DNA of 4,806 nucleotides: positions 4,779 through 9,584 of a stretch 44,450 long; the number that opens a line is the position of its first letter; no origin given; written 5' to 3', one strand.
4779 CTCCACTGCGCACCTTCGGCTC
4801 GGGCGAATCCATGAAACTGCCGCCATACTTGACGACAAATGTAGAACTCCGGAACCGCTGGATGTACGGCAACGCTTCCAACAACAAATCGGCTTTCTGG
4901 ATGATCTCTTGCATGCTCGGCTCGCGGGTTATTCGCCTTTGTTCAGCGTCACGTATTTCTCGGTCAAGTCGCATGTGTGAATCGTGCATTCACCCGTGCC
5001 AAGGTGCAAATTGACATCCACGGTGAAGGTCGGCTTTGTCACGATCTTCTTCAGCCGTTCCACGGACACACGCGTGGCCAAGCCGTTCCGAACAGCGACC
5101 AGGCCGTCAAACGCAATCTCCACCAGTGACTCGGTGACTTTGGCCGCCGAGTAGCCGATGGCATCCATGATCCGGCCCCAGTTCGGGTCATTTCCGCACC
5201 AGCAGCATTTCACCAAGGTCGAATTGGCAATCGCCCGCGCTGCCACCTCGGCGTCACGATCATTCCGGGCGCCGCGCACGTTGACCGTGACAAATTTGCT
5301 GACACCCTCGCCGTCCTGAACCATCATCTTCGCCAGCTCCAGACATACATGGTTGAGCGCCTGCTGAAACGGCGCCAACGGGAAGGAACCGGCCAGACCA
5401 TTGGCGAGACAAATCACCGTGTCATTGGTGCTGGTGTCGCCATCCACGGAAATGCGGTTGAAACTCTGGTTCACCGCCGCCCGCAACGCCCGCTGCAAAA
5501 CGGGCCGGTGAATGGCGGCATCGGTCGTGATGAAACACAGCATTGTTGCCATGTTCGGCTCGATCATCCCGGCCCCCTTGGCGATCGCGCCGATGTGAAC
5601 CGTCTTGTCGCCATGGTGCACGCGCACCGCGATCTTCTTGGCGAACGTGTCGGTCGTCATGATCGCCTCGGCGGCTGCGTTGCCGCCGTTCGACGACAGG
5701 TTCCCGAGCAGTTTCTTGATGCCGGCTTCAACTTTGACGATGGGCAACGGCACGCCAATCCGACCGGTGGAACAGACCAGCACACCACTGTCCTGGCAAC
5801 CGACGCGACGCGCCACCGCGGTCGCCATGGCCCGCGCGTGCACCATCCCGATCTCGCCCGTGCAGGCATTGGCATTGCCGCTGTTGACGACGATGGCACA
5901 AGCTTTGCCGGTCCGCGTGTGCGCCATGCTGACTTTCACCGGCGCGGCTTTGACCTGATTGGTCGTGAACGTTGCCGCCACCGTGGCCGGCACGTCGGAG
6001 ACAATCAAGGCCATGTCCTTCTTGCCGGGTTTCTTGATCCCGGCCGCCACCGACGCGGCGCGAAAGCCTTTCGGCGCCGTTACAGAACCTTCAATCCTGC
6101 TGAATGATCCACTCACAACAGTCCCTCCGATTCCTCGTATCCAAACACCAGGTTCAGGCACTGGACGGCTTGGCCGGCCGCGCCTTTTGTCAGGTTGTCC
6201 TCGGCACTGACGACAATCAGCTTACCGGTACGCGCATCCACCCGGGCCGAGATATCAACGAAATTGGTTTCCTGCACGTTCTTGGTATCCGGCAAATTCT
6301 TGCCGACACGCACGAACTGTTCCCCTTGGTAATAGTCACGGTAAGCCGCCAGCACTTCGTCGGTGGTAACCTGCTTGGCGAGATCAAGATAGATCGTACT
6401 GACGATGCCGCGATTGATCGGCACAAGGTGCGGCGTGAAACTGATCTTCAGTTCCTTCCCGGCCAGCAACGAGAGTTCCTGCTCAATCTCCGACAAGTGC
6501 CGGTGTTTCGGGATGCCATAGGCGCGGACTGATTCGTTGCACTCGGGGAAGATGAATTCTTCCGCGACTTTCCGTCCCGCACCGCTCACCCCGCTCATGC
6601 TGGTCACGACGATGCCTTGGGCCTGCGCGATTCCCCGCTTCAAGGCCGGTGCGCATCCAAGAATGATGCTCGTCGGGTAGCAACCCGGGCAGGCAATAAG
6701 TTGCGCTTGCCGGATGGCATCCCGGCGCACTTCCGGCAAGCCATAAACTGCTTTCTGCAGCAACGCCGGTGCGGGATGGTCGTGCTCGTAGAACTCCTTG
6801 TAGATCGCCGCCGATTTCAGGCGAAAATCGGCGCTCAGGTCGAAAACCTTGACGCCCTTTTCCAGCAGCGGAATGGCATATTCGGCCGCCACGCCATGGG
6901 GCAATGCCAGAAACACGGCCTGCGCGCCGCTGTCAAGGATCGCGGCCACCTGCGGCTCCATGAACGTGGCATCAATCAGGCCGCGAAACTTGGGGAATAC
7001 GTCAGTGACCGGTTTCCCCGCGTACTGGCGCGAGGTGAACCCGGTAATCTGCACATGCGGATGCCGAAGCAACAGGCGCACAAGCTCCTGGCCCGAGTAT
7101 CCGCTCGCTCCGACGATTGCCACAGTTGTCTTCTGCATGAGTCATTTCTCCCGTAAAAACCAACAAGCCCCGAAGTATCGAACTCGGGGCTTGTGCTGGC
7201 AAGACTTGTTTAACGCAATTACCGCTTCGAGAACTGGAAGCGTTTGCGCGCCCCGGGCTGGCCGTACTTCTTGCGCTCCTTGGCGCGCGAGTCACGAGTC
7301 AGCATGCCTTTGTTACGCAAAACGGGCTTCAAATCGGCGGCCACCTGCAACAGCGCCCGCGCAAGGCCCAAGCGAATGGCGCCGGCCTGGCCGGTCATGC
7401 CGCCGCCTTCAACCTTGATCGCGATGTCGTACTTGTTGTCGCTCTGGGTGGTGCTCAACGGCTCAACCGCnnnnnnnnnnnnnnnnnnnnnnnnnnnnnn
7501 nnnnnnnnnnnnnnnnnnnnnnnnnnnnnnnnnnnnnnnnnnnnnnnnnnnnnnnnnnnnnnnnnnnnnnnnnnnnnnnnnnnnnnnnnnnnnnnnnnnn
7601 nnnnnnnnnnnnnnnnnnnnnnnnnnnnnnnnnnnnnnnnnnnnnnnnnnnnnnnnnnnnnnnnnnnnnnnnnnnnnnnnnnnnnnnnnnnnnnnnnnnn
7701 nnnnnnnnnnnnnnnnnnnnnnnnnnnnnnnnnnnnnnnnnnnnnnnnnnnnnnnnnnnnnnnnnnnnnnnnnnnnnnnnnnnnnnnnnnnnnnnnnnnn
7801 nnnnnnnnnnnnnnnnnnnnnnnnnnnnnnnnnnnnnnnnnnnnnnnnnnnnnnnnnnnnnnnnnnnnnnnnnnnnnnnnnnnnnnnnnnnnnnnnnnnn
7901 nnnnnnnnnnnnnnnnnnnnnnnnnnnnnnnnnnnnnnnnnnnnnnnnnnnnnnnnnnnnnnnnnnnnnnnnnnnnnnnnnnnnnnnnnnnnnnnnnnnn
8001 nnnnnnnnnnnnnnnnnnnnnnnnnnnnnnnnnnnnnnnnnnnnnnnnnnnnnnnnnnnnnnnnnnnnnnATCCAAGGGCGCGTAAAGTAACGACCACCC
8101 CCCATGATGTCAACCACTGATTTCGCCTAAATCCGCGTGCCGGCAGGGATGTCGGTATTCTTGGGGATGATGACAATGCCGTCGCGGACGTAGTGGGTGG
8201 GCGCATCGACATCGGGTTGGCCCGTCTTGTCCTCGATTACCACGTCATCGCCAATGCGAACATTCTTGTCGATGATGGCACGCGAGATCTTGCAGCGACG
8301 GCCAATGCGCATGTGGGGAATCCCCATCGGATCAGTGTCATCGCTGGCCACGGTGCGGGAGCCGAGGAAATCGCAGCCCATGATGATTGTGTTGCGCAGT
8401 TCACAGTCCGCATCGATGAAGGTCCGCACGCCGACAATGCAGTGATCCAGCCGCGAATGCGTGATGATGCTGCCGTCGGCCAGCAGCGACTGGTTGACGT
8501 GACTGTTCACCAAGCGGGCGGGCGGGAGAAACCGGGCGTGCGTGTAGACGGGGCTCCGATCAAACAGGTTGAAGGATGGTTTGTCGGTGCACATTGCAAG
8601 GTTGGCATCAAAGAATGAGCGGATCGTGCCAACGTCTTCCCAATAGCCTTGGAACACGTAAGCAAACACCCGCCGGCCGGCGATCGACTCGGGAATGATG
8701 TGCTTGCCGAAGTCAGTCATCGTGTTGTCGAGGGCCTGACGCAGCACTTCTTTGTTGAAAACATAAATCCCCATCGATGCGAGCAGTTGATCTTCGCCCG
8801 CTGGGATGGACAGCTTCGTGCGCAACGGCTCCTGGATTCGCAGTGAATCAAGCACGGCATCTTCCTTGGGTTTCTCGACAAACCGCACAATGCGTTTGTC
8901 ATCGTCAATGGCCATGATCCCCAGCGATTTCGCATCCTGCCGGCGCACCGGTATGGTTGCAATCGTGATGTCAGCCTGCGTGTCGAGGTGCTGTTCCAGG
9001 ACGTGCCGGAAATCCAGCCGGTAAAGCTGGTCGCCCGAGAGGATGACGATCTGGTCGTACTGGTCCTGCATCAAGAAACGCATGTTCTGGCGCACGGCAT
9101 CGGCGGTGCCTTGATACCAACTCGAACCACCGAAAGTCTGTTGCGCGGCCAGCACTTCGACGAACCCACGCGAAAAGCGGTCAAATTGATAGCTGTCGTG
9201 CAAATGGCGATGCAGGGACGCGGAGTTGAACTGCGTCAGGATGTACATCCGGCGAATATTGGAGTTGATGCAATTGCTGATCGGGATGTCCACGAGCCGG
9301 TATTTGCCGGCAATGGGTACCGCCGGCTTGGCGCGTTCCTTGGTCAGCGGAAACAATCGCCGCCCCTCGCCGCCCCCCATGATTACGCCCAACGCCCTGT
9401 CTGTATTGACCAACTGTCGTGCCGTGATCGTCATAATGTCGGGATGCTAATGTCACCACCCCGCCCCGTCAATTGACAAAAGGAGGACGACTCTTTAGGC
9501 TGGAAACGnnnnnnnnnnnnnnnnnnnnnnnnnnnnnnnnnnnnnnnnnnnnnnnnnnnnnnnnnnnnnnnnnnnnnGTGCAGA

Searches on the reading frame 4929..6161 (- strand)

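Call 34: search_protein_families(library=pfam, proteins=[window:4929-6161:-], max_evalue=0.00001)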
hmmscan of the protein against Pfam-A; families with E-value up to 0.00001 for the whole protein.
window:4929-6161:- (410 aa): 1 family
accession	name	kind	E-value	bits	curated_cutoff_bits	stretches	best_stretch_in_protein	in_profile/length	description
PF01960.23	ArgJ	-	3.5e-142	474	32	1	34-407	1-372/377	ArgJ family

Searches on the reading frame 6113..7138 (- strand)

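Call 34: search_protein_families(library=pfam, proteins=[window:6113-7138:-], max_evalue=0.00001)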
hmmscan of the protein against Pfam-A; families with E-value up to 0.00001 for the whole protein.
window:6113-7138:- (341 aa): 3 families
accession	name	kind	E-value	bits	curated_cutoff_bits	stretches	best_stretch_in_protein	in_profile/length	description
PF22698.1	Semialdhyde_dhC_1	-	1.6e-59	200.9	27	1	153-315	1-165/165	Semialdehyde dehydrogenase, dimerisation domain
PF01118.30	Semialdhyde_dh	-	2.4e-33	115.5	26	1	5-145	1-121/121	Semialdehyde dehydrogenase, NAD binding domain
PF02774.23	Semialdhyde_dhC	-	3.7e-24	86.3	26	1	163-318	2-184/184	Semialdehyde dehydrogenase, dimerisation domain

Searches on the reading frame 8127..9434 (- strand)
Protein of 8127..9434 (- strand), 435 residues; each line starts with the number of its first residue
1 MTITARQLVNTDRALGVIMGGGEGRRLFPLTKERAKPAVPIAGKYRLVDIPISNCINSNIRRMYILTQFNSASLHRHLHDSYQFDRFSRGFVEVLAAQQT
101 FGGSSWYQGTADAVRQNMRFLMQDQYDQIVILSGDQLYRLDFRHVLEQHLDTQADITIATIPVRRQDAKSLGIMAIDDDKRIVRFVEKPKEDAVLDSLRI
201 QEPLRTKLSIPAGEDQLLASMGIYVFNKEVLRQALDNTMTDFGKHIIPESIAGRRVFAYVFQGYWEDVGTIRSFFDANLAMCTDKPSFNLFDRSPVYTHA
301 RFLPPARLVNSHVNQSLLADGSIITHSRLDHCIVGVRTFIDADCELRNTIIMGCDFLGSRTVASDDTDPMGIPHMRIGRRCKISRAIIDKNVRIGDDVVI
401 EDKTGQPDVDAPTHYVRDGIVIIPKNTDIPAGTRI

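Call 34: search_protein_families(library=pfam, proteins=[window:8127-9434:-], max_evalue=0.00001)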
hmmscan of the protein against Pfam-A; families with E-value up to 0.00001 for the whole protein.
window:8127-9434:- (435 aa): 3 families
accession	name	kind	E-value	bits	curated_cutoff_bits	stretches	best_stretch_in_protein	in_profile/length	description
PF00483.29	NTP_transferase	-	1.2e-62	212.1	21.2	1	16-281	2-242/245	Nucleotidyl transferase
PF25247.1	LbH_GLGC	-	1.4e-39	135.5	27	1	301-433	1-134/135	GLGC left-handed parallel beta-helix domain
PF24894.1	Hexapep_GlmU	-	1.4e-10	41.7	23.3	0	372-422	55-103/104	GlmU-like, C-terminal hexapeptide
